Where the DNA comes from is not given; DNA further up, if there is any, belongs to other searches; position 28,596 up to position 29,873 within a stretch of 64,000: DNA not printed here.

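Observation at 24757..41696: Seventeen-kb catabolic locus of unknown substrate, unusually rich in SnoaL/NTF2-fold enzymes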

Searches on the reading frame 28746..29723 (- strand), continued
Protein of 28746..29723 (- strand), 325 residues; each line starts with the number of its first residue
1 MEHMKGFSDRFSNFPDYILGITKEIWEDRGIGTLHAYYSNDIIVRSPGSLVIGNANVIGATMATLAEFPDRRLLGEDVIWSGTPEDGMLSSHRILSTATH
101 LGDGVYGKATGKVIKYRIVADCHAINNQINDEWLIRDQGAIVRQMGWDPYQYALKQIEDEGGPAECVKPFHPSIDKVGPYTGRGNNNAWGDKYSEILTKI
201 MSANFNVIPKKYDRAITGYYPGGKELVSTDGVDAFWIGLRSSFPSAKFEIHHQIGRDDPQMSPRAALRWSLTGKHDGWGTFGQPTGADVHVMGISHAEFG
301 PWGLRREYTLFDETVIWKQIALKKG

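Call 63: search_protein_families(library=pfam, proteins=[L066:2230-3390:+, L066:3429-4250:+, L066:4556-5983:+, L066:6000-7169:+, L066:7173-7943:+, L066:8021-8653:+, L066:8693-9502:+, L066:9537-9938:+, L039:15589-16827:+, L063:14507-15874:+], max_evalue=0.001)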
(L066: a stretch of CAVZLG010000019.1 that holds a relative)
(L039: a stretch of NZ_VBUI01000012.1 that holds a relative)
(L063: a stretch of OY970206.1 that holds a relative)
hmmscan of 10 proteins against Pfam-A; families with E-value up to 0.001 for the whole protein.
L066:2230-3390:+ (386 aa): 1 family
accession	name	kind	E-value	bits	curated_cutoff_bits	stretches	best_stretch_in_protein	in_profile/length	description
PF02615.19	Ldh_2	-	1.7e-119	399.3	38.8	1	43-374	1-333/333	Malate/L-lactate dehydrogenase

L066:3429-4250:+ (273 aa): 1 family
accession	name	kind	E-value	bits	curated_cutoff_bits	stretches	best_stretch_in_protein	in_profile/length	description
PF02633.19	Creatininase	-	2.4e-52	178.2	31.3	1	21-257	11-238/238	Creatinine amidohydrolase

L066:4556-5983:+ (475 aa): 3 families
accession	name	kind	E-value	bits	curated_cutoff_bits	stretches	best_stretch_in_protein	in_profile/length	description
PF02952.23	Fucose_iso_C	-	3.4e-25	88.8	29.3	1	340-469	3-137/143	L-fucose isomerase, C-terminal domain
PF07881.17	Fucose_iso_N1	-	2.5e-12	47.4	28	1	3-158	1-169/169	L-fucose isomerase, first N-terminal domain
PF07882.17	Fucose_iso_N2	-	2.2e-06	27.8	22.3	1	164-229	6-71/180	L-fucose isomerase, second N-terminal domain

L066:6000-7169:+ (389 aa): 1 family
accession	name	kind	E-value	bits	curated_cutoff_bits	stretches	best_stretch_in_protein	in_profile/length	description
PF01208.23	URO-D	-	5.8e-25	88.5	23.9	1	176-374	154-346/346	Uroporphyrinogen decarboxylase (URO-D)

L066:7173-7943:+ (256 aa): 1 family
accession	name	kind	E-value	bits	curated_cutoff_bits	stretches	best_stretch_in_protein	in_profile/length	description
PF03328.21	HpcH_HpaI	-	2.7e-46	158.1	25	1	17-236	3-215/221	HpcH/HpaI aldolase/citrate lyase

L066:8021-8653:+ (210 aa): 2 families
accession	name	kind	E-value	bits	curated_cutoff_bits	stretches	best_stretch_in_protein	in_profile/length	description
PF02310.24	B12-binding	-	3.8e-29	101.4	32.1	1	90-195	2-113/121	B12 binding domain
PF02607.22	B12-binding_2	-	2.2e-19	69.8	23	1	6-77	4-74/74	B12 binding domain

L066:8693-9502:+ (269 aa): 2 families
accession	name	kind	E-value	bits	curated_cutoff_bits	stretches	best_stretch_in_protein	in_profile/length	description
PF00809.28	Pterin_bind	-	9.9e-24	84.7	25.5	1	6-227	1-242/244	Pterin binding enzyme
PF03599.22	CdhD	-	3.1e-09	36.5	24.8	1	25-184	52-198/387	CO dehydrogenase/acetyl-CoA synthase delta subunit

L066:9537-9938:+ (133 aa): 1 family
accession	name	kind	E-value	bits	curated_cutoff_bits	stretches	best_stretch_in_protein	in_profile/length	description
PF00903.31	Glyoxalase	-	4e-07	30.9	20.6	1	6-128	2-121/121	Glyoxalase/Bleomycin resistance protein/Dioxygenase superfamily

L039:15589-16827:+ (412 aa): 1 family
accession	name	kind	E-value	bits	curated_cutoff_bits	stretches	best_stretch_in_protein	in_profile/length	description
PF00267.27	Porin_1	-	3.3e-11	43.6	23.7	1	116-412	37-337/337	Gram-negative porin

L063:14507-15874:+ (455 aa): 1 family
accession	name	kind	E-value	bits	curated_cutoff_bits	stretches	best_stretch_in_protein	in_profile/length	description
PF01425.27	Amidase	-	1.4e-83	281.9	27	1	34-436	1-445/445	Amidase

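Call 65: search_protein_families(library=pfam, proteins=[L030:9125-9781:+, L030:11004-12392:+, L030:12296-13159:+, L030:13224-14033:-, L030:14092-15102:+, L030:16309-16767:-, L030:16782-18626:-, L030:18670-20541:-, L030:2269-3204:-, L019:11007-11522:+], max_evalue=0.001)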
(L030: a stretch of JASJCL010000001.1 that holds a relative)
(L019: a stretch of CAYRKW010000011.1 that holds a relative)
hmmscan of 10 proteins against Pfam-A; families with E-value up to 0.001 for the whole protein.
L030:9125-9781:+ (218 aa): 1 family
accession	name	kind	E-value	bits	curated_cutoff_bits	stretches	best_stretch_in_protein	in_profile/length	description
PF02589.21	LUD_dom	-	2e-40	139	22.6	1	13-212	1-189/189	LUD domain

L030:11004-12392:+ (462 aa): 1 family
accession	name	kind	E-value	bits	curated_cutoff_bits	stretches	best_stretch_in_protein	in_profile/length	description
PF06751.17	EutB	-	1e-218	726.9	25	1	13-445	1-432/435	Ethanolamine ammonia lyase large subunit (EutB)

L030:12296-13159:+ (287 aa): 1 family
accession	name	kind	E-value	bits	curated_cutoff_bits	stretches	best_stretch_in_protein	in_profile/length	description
PF05985.16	EutC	-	1.9e-91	306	25.8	1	43-278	4-235/235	Ethanolamine ammonia-lyase light chain (EutC)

L030:13224-14033:- (269 aa): 9 families
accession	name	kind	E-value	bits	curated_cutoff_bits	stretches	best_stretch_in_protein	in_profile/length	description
PF00037.32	Fer4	-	3.8e-08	33.3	21.1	2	216-235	4-23/24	4Fe-4S binding domain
PF12837.12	Fer4_6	-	1.5e-07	31.4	25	1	244-263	5-24/24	4Fe-4S binding domain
PF13187.11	Fer4_9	-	1.8e-07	31.5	27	1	219-263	1-52/52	4Fe-4S dicluster domain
PF12838.12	Fer4_7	-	7.5e-06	26.8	27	1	220-262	2-52/52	4Fe-4S dicluster domain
PF13237.11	Fer4_10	-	2.8e-05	24.4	25.5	1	215-259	4-53/53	4Fe-4S dicluster domain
PF25160.1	LdpA_Fe-S-bd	-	3e-05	24.2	27.6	0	241-266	21-46/49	LdpA Fe-S cluster-binding domain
PF13484.11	Fer4_16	-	8.6e-05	23.7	30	0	220-238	2-20/66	4Fe-4S double cluster binding domain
PF12797.12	Fer4_2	-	0.00035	20.8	24.5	0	217-231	7-21/22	4Fe-4S binding domain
PF12800.12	Fer4_4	-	0.00084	19.9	24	0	218-232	2-16/17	4Fe-4S binding domain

L030:14092-15102:+ (336 aa): 0 families

L030:16309-16767:- (152 aa): 1 family
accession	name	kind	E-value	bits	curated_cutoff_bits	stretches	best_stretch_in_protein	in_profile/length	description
PF00903.31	Glyoxalase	-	0.00061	20.6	20.6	1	21-136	1-121/121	Glyoxalase/Bleomycin resistance protein/Dioxygenase superfamily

L030:16782-18626:- (614 aa): 3 families
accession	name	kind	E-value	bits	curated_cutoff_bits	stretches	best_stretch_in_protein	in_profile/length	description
PF01208.23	URO-D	-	2.9e-43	148.7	23.9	1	21-356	3-346/346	Uroporphyrinogen decarboxylase (URO-D)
PF02310.24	B12-binding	-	1.8e-24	86.3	32.1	1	490-603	2-118/121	B12 binding domain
PF02607.22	B12-binding_2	-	8.8e-20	71.1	23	1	404-476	3-74/74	B12 binding domain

L030:18670-20541:- (623 aa): 2 families
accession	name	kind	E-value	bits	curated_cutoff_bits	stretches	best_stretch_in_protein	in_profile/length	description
PF01314.23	AFOR_C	-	3.9e-109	365.8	27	1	234-612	19-385/385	Aldehyde ferredoxin oxidoreductase, domains 2 & 3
PF02730.20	AFOR_N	-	1.7e-71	240.5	29.8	1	7-205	2-198/199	Aldehyde ferredoxin oxidoreductase, N-terminal domain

L030:2269-3204:- (311 aa): 0 families

L019:11007-11522:+ (171 aa): 0 families

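Call 66: search_protein_families(library=pfam, proteins=[L019:6399-7187:+, L019:7282-7914:+, L019:11550-12380:+, L019:5390-6415:-, L044:11140-12006:+, L044:12913-13755:+, L044:13836-14666:+, L044:14910-15710:+, L044:402-1652:+, L030:14092-15102:+], max_evalue=0.01)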
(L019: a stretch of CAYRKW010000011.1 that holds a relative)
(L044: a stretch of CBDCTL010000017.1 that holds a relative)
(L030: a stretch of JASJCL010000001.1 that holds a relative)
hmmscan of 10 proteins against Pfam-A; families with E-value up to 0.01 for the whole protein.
L019:6399-7187:+ (262 aa): 1 family
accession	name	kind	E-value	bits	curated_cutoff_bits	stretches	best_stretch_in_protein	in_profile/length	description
PF00528.27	BPD_transp_1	-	1e-12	48.6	26.4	1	71-254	2-174/184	Binding-protein-dependent transport system inner membrane component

L019:7282-7914:+ (210 aa): 0 families

L019:11550-12380:+ (276 aa): 2 families
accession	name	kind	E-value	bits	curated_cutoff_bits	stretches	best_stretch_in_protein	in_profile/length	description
PF01471.23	PG_binding_1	-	0.00011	22.8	23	0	8-34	7-33/57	Putative peptidoglycan binding domain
PF13539.11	Peptidase_M15_4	-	0.0029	18.6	25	1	209-272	2-69/70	D-alanyl-D-alanine carboxypeptidase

L019:5390-6415:- (341 aa): 0 families

L044:11140-12006:+ (288 aa): 2 families
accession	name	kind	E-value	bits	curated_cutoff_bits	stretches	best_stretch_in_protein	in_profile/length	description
PF00892.27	EamA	-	6.8e-16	59.2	28.2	2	7-138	3-134/135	EamA-like transporter family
PF03151.22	TPT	-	0.0044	16.9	30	1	84-138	82-136/291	Triose-phosphate Transporter family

L044:12913-13755:+ (280 aa): 1 family
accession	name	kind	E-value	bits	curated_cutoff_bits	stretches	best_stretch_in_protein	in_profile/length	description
PF03070.21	TENA_THI-4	-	8.3e-08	32.7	22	1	80-277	3-208/210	TENA/THI-4/PQQC family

L044:13836-14666:+ (276 aa): 0 families

L044:14910-15710:+ (266 aa): 0 families

L044:402-1652:+ (416 aa): 4 families
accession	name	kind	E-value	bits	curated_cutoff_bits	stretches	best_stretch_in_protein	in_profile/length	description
PF07690.21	MFS_1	-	1.8e-34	119.6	33.4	2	16-290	2-291/347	Major Facilitator Superfamily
PF05977.19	MFS_3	-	0.00058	18.9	27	0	256-394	64-204/524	Transmembrane secretion effector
PF12832.13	MFS_1_like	-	0.00071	19.2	25.2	1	228-355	25-120/373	MFS_1 like family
PF00083.30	Sugar_tr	-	0.0009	18.7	22.3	1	43-149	44-154/452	Sugar (and other) transporter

L030:14092-15102:+ (336 aa): 0 families

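Call 80: search_dna_similar(query=window:28746-29723:-, collection=plasmids, mode=protein, max_rows=30, max_evalue=1e-20)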
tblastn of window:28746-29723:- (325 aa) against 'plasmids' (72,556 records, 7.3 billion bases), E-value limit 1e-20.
Records with a match: 53; places in all: 62; records where one place covers at least 80% of the query: 53.
Best place of each record, by identity: 60-80% 12; <60% 41.
By first word of the organism name: Sinorhizobium 15; Phaeobacter 6; Roseibium 6; Ruegeria 4; Deinococcus 4; Ensifer 3; Vibrio 2; Novosphingobium 2; Paracoccus 1; Tritonibacter 1; and 9 more.
By predicted mobility (MOB-suite, as given by PLSDB): non-mobilizable 39; mobilizable 12; conjugative 2.
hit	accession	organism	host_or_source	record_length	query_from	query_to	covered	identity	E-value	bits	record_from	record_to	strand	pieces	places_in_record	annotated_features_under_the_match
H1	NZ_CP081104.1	Ruegeria conchae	-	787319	1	325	100%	71.1%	4e-156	490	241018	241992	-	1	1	ester cyclase | LacI family DNA-binding transcriptional regulator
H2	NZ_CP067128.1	Paracoccus alcaliphilus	whole organism,soil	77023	4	325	99%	70.0%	2e-152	479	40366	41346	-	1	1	ester cyclase | LacI family DNA-binding transcriptional regulator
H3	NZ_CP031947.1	Ruegeria sp. AD91A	-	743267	4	325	99%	69.7%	6e-152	478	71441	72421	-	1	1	ester cyclase | LacI family DNA-binding transcriptional regulator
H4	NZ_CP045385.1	Ruegeria sp. THAF33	pure culture,Surface of a polyethylene ...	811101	4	325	99%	69.4%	4e-151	476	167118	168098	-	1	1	ester cyclase | LacI family DNA-binding transcriptional regulator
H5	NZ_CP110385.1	Tritonibacter mobilis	-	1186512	4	323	98%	69.8%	3e-152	479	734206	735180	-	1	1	record has no annotation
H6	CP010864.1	Marinovum algicola DG 898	-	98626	1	325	100%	68.2%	1e-149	471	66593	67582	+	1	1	SnoaL-like polyketide cyclase | Transcriptional regulator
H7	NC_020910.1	Octadecabacter arcticus 238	150 km offshore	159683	1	325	100%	68.2%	3e-143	453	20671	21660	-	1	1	nuclear transport factor 2 family protein | LacI family DNA-binding transcriptional regulator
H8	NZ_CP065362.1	Ruegeria sp. SCSIO 43209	Galaxea fascicularis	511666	1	325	100%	67.0%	1e-146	463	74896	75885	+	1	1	nuclear transport factor 2 family protein | LacI family DNA-binding transcriptional regulator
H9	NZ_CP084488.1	Ensifer adhaerens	cellculture,soil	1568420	4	325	99%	67.4%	7e-146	461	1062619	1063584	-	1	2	none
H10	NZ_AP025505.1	Vibrio pelagius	-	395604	4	325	99%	62.4%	5e-134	427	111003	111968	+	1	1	ester cyclase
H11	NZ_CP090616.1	Vibrio pelagius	single cell,surface seawater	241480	4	325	99%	61.8%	2e-132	422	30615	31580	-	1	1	ester cyclase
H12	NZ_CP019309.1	Phaeobacter inhibens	Single cell,seawater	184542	4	324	99%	62.0%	2e-135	431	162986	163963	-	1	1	ester cyclase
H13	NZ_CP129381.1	Rhizobium sp. SSA_523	single cell,Sea water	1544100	4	325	99%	58.7%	9e-122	392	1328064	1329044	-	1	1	none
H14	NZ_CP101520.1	Ensifer adhaerens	cell cuture,rhizosphere soil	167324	4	325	99%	55.1%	1e-116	377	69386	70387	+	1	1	nuclear transport factor 2 family protein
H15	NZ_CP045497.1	Mesorhizobium sp. INR15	pure culture,nutrient broth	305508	4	325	99%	55.0%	4e-112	364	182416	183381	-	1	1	ester cyclase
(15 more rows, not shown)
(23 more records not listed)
